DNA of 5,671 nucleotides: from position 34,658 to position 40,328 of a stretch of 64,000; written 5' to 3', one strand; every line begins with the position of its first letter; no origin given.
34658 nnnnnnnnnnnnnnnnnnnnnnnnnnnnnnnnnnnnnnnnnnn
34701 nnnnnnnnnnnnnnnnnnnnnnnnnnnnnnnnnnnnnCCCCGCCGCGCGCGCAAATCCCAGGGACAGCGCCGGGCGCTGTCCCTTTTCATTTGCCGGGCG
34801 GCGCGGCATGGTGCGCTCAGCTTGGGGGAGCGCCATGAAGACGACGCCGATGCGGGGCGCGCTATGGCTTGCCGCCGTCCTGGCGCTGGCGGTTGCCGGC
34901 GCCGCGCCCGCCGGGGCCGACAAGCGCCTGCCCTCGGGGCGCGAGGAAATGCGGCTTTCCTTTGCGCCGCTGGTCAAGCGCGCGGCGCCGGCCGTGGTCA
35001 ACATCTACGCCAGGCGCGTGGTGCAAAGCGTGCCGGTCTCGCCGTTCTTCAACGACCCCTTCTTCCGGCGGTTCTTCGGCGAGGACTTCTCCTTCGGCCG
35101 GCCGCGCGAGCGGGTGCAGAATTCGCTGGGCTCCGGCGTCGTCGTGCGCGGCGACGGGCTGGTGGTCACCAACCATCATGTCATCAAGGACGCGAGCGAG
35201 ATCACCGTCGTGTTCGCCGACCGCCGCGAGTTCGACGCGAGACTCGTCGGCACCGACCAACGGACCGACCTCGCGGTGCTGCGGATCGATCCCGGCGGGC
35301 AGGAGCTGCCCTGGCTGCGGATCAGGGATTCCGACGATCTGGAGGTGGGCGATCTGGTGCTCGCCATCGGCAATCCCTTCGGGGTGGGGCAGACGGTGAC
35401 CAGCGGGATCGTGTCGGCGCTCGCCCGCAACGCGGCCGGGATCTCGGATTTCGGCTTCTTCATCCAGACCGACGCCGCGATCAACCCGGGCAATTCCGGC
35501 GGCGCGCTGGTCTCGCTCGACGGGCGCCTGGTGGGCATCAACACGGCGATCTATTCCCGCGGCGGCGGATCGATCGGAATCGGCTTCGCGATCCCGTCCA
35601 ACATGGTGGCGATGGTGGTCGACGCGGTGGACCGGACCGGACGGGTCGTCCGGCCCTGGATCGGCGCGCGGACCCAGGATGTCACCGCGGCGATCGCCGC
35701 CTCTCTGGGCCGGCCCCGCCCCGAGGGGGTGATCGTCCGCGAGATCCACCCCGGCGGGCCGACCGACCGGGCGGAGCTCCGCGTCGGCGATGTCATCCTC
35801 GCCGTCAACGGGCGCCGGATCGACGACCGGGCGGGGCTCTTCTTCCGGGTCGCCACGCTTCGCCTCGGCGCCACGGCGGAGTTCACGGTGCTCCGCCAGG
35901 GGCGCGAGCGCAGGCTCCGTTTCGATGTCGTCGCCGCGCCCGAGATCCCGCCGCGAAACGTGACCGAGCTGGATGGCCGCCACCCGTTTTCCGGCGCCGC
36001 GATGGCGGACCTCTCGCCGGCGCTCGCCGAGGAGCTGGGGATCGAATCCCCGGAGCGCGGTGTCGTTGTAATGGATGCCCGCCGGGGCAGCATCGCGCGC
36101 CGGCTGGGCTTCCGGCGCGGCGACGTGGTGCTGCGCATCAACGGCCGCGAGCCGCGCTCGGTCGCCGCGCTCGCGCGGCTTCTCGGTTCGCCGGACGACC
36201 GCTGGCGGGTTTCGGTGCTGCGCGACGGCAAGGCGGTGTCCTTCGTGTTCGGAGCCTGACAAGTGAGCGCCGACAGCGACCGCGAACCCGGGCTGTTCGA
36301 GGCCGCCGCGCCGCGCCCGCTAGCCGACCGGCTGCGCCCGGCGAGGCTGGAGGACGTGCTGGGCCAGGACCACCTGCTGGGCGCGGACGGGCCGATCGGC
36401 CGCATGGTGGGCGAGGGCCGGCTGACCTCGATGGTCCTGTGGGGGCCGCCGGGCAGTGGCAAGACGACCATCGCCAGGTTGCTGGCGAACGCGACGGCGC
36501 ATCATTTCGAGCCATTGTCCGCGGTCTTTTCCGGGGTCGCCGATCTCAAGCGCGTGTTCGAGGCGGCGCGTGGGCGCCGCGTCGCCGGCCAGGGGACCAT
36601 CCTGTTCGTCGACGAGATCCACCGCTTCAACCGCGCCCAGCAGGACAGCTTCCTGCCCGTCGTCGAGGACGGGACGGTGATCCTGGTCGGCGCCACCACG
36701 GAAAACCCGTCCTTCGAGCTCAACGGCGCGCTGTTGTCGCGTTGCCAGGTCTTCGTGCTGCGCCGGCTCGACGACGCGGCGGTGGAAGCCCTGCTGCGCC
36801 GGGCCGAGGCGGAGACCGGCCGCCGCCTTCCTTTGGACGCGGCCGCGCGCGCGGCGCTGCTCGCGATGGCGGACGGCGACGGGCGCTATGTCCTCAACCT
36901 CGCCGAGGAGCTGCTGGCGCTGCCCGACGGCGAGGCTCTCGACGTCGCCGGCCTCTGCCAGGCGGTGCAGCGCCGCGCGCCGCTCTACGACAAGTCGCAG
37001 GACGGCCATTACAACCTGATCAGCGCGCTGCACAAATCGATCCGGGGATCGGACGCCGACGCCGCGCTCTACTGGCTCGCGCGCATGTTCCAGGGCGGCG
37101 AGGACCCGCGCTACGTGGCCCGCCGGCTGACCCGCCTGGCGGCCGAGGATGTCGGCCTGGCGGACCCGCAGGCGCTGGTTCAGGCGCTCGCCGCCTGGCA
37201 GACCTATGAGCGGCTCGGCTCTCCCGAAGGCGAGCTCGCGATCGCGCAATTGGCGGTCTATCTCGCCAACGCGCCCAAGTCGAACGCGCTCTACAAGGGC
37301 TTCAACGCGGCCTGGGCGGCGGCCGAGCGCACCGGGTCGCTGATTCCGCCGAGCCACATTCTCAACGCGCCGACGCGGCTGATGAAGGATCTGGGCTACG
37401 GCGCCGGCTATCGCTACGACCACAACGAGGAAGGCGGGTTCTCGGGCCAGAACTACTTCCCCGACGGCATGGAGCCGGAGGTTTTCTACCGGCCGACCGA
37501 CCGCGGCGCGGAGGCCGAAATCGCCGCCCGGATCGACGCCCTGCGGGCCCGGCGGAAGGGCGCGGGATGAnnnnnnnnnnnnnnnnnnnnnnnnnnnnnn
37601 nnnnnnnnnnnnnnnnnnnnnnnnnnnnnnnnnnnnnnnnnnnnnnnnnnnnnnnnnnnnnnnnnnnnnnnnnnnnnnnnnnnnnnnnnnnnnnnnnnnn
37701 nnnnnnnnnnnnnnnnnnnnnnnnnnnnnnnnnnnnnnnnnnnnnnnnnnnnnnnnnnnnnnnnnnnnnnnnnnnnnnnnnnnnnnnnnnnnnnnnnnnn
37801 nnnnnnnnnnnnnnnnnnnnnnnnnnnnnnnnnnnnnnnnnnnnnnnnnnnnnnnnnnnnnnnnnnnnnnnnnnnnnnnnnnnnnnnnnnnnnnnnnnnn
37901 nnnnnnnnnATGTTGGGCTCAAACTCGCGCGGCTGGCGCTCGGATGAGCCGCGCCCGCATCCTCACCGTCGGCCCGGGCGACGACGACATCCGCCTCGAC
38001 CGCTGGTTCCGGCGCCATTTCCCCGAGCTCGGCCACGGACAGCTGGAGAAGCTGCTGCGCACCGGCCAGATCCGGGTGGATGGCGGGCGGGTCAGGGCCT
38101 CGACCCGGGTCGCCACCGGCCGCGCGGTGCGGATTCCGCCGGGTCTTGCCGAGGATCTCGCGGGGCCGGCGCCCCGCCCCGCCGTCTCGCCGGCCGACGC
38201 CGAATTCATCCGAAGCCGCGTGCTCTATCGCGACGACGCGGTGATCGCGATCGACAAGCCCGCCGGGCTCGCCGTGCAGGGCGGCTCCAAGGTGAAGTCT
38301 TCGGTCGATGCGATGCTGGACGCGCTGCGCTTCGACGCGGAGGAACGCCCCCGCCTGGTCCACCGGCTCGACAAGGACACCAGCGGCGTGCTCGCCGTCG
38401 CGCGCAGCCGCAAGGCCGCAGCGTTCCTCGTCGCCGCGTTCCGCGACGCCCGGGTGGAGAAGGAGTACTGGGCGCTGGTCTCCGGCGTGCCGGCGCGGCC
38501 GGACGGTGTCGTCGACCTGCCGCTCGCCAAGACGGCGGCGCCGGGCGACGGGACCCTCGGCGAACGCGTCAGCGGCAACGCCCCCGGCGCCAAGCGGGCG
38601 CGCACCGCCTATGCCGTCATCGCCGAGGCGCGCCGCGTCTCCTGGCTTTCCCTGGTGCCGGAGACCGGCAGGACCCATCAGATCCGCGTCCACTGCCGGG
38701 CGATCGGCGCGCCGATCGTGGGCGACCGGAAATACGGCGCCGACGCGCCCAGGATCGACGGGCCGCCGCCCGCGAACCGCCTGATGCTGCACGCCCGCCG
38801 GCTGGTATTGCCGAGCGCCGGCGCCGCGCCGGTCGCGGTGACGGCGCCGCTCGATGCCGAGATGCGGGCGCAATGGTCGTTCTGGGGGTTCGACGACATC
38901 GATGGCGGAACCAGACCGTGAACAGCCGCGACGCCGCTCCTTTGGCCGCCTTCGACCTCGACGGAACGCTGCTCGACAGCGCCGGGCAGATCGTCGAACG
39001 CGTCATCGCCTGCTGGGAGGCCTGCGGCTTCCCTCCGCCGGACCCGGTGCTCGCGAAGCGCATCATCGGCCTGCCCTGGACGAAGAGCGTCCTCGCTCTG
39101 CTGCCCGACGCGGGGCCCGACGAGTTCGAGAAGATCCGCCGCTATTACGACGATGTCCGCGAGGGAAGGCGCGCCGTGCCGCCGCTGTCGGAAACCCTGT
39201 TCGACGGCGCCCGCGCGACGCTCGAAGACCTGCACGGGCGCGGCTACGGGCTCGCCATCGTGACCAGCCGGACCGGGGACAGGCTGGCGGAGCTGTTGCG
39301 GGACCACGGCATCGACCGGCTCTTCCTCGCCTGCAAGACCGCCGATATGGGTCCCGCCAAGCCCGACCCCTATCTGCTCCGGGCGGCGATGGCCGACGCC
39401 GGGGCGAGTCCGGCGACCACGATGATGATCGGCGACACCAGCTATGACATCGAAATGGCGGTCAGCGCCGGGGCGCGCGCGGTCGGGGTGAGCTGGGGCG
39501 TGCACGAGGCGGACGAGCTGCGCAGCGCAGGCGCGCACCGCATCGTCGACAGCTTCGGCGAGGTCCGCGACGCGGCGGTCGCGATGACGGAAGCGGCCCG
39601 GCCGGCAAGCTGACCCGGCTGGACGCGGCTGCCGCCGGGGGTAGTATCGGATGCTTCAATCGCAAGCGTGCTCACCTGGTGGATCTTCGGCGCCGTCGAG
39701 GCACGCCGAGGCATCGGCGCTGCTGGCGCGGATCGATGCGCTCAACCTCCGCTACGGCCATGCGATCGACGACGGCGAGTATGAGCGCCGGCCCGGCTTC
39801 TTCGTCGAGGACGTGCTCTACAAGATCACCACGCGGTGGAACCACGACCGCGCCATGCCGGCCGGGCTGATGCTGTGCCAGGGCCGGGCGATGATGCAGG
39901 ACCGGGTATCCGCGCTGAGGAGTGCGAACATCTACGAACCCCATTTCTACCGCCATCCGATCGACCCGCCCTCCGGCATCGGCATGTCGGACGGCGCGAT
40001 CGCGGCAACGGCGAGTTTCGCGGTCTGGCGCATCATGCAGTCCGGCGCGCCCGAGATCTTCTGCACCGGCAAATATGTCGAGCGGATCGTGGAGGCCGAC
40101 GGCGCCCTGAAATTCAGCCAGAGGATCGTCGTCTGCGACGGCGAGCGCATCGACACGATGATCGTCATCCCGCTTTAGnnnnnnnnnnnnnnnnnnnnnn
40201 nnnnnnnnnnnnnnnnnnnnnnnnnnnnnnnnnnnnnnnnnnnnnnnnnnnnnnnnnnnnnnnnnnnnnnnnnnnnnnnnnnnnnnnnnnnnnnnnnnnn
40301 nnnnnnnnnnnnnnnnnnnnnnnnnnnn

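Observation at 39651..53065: Accessory-looking block combining thiol and redox functions with a two-component flavin monooxygenase pair, two decarboxylase types, a thiol-dioxygenase-like cupin and a coxMSL-type Mo-hydroxylase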

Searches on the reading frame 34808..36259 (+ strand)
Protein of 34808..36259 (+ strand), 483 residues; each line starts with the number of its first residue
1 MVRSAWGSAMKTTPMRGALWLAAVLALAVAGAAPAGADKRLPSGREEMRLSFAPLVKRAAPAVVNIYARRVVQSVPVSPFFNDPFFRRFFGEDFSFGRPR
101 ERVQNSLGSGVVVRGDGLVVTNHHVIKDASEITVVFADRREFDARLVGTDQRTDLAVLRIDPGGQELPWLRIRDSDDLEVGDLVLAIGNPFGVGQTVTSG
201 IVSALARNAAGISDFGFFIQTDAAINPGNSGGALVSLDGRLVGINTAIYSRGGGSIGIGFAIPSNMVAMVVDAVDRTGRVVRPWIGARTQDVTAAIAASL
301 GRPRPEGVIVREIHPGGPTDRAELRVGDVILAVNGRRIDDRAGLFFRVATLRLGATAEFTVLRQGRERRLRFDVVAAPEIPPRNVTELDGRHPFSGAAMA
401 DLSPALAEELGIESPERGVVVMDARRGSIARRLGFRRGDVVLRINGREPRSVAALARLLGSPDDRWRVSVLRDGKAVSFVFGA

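Call 5: search_protein_families(library=pfam, proteins=[window:34808-36259:+])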
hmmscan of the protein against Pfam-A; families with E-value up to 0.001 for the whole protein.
window:34808-36259:+ (483 aa): 6 families
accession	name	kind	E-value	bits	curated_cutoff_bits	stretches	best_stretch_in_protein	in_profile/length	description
PF13365.12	Trypsin_2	-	3.1e-36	125.7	27.6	1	108-244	1-144/144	Trypsin-like peptidase domain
PF13180.12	PDZ_2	-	5.2e-21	75.2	27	2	285-371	3-77/80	PDZ domain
PF17820.7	PDZ_6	-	1.6e-19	69.8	27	2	420-467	1-49/54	PDZ domain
PF00089.32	Trypsin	-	3.3e-18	66.7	20.6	1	108-268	27-217/220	Trypsin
PF00595.29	PDZ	-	4.2e-13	49.9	23.2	1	305-340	24-59/81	PDZ domain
PF14685.13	PDZ_Tricorn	-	6.9e-05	23.2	25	0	323-364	39-79/88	Tricorn protease PDZ domain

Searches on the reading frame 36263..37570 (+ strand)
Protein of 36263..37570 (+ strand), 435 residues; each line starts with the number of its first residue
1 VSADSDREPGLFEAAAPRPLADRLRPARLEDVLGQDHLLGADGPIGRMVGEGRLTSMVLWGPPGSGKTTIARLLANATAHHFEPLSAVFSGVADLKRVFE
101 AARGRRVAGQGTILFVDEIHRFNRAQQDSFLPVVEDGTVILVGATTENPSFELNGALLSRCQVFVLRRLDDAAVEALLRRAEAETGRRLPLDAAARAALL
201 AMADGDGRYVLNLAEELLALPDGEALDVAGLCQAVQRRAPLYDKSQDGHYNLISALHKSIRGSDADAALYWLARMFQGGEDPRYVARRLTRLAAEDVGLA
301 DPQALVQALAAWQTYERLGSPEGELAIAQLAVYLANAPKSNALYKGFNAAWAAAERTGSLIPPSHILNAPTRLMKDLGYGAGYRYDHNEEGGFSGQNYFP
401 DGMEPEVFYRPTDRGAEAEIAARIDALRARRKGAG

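Call 5: search_protein_families(library=pfam, proteins=[window:36263-37570:+])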
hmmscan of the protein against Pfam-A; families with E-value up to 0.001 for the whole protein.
window:36263-37570:+ (435 aa): 12 families
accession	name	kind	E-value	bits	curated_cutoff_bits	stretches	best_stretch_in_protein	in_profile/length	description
PF12002.13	MgsA_C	-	2.3e-64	216.8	27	1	262-427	1-166/167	MgsA AAA+ ATPase C terminal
PF16193.11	AAA_assoc_2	-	1.6e-19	70.3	34.3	1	187-261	3-81/81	AAA C-terminal domain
PF00004.35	AAA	-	1.6e-14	54.9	21.2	1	57-166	1-128/131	ATPase family associated with various cellular activities (AAA)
PF05496.18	RuvB_N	-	1.1e-10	42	27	1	24-147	1-122/159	Holliday junction DNA helicase RuvB P-loop domain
PF07728.20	AAA_5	-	6.3e-08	33.2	22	1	57-147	2-103/139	AAA domain (dynein-related subfamily)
PF00158.32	Sigma54_activat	-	4.8e-06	26.8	20.2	0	104-148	87-131/168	Sigma-54 interaction domain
PF13191.12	AAA_16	-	2.5e-05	25.3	32.6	1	49-79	19-50/167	AAA ATPase domain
PF14532.12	Sigma54_activ_2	-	3.3e-05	24.6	25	1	57-134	24-93/138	Sigma-54 interaction domain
PF20720.3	nSTAND3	-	3.4e-05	24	27.2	1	57-101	20-63/155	Novel STAND NTPase 3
PF13604.12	AAA_30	-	4.1e-05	23.9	27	0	57-81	21-45/191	AAA domain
PF13401.12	AAA_22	-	0.00013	22.7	27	0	56-78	7-29/130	AAA domain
PF01078.27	Mg_chelatase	-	0.00017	21.5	20.3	0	56-75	24-43/207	Magnesium chelatase, subunit ChlI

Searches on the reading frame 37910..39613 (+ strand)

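Call 5: search_protein_families(library=pfam, proteins=[window:37910-39613:+])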
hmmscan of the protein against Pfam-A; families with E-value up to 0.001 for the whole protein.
window:37910-39613:+ (567 aa): 5 families
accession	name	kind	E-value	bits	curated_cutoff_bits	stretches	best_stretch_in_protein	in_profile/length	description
PF13419.12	HAD_2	-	2.8e-27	96.4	23.8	1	348-527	3-178/178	Haloacid dehalogenase-like hydrolase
PF00702.32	Hydrolase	-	5.2e-20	73.1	26.4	1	346-521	4-191/191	haloacid dehalogenase-like hydrolase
PF13242.12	Hydrolase_like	-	1e-14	54.6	22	1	484-551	4-74/75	HAD-hyrolase-like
PF12710.13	HAD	-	1.9e-08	35.4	27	1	346-517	1-188/189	haloacid dehalogenase-like hydrolase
PF08282.18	Hydrolase_3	-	0.00024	21.3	20.9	0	347-366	2-21/255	haloacid dehalogenase-like hydrolase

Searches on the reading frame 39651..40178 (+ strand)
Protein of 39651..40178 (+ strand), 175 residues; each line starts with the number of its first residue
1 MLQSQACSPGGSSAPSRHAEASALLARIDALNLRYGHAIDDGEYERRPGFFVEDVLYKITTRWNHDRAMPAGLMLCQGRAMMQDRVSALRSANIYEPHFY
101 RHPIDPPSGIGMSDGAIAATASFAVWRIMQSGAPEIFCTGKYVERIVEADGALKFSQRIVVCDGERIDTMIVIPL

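Call 4: search_protein_families(library=pfam, proteins=[window:39651-40178:+])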
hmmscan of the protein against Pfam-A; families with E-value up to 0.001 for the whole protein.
window:39651-40178:+ (175 aa): 1 family
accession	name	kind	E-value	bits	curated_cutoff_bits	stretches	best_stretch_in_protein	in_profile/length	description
PF13577.12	SnoaL_4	-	1.1e-05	25.9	24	1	26-158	7-125/126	SnoaL-like domain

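Call 8: search_protein_families(library=ncbifam, proteins=[window:39651-40178:+], max_evalue=0.01)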
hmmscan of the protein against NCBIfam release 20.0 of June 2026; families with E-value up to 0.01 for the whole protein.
window:39651-40178:+ (175 aa): 1 family
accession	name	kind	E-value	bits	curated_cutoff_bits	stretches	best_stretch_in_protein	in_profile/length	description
NF041685.1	ant_diox_AndAd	equivalog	3.6e-37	127.3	230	1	26-175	6-155/155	anthranilate 1,2-dioxygenase small subunit AndAd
